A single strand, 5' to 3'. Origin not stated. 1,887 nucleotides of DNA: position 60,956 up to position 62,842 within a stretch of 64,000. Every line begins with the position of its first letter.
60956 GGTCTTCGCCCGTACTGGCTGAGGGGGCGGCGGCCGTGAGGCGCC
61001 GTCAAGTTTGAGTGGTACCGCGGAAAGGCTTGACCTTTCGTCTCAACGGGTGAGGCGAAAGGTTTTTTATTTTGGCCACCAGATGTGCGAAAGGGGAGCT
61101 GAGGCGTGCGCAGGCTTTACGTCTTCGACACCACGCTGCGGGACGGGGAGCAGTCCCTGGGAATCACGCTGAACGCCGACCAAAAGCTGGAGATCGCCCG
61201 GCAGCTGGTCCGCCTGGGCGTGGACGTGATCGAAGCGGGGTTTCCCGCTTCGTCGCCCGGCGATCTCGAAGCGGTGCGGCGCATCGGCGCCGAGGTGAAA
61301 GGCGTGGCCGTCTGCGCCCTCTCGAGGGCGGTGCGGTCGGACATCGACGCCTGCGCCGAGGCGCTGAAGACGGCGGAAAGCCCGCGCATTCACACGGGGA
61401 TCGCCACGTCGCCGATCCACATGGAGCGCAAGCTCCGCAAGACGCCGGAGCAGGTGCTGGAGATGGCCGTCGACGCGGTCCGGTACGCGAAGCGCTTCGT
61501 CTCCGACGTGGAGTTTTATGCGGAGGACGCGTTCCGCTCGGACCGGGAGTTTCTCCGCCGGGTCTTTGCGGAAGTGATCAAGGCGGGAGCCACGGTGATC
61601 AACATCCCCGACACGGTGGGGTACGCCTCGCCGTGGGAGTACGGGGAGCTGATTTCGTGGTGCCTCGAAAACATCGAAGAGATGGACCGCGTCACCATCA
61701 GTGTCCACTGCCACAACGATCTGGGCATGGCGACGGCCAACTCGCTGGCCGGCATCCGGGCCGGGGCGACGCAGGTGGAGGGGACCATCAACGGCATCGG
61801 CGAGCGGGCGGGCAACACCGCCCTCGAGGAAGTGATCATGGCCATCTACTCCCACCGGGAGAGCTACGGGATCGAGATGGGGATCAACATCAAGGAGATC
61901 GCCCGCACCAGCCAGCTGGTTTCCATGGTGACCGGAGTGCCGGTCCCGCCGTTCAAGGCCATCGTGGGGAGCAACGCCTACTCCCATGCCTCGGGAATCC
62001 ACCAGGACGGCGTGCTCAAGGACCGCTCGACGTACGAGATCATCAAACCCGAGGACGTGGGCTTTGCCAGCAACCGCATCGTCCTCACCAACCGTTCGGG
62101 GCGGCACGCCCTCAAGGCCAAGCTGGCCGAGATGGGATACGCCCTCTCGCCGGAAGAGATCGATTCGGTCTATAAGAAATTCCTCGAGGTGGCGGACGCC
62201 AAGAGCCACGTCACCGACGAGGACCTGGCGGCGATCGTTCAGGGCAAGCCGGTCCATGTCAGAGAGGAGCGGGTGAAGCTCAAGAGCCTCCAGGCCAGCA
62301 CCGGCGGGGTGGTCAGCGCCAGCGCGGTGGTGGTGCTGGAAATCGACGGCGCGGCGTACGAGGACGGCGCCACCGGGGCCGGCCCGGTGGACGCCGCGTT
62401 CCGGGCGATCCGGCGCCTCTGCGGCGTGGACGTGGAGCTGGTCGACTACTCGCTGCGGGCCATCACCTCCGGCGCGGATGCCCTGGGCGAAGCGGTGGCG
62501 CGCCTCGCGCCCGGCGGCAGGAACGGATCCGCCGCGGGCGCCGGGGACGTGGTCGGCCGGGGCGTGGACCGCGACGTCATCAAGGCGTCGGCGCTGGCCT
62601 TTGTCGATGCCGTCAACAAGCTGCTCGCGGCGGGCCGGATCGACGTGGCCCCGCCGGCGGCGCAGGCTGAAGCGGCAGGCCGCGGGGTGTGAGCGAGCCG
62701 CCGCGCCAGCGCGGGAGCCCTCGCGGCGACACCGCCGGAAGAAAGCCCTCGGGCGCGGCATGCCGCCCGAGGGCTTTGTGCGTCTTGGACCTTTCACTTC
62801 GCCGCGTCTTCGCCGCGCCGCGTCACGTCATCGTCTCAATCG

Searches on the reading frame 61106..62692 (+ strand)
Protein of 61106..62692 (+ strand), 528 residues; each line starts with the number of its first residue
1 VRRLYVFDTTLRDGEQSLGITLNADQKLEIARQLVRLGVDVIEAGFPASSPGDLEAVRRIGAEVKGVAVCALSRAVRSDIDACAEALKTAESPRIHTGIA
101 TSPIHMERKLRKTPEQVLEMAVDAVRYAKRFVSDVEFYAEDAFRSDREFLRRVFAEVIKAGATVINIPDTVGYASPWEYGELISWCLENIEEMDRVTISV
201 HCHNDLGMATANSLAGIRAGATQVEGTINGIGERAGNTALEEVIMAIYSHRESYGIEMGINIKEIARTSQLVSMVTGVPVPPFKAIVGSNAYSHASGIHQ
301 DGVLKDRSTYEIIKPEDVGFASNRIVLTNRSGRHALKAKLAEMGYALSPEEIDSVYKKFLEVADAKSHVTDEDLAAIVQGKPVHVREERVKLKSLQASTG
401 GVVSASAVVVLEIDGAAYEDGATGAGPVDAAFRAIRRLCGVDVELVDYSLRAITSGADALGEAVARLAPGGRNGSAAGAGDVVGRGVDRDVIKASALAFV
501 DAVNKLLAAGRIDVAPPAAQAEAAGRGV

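Call 42: find_encoding_contigs(protein=window:61106-62692:+, flank=10000, max_places=4)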
Protein window:61106-62692:+ (528 aa): 10 contigs read that carry it; 4 places shown.
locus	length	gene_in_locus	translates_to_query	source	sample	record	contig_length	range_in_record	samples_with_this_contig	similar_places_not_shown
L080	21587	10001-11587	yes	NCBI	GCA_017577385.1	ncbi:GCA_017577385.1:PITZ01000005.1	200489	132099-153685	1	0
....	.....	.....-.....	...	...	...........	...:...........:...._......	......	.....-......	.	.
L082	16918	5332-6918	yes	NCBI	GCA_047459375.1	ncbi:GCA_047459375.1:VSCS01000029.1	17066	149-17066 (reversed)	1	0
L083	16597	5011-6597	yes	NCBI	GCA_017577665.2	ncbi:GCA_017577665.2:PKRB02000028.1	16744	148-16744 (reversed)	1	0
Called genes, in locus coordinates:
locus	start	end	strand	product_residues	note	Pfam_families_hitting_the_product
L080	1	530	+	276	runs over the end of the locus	PF00528:BPD_transp_1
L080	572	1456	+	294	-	PF00528:BPD_transp_1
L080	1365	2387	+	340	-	PF01547:SBP_bac_1, PF13531:SBP_bac_11, PF13416:SBP_bac_8, PF13343:SBP_bac_6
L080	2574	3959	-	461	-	PF01554:MatE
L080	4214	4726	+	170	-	-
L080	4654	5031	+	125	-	-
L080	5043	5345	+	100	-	PF01883:FeS_assembly_P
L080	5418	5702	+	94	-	PF10006:DUF2249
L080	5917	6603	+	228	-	PF02592:Vut_1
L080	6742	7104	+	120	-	PF14074:DUF4257 (weak)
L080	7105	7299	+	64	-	-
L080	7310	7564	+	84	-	-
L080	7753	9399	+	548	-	PF01301:Glyco_hydro_35, PF02449:Glyco_hydro_42, PF18120:DUF5597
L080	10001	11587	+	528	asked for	PF00682:HMGL-like, PF22617:HCS_D2, PF08502:LeuA_dimer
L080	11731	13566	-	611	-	PF00920:ILVD_EDD_N, PF24877:ILV_EDD_C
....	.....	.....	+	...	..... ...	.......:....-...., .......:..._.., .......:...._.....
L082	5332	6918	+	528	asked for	PF00682:HMGL-like, PF22617:HCS_D2, PF08502:LeuA_dimer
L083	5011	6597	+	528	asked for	PF00682:HMGL-like, PF22617:HCS_D2, PF08502:LeuA_dimer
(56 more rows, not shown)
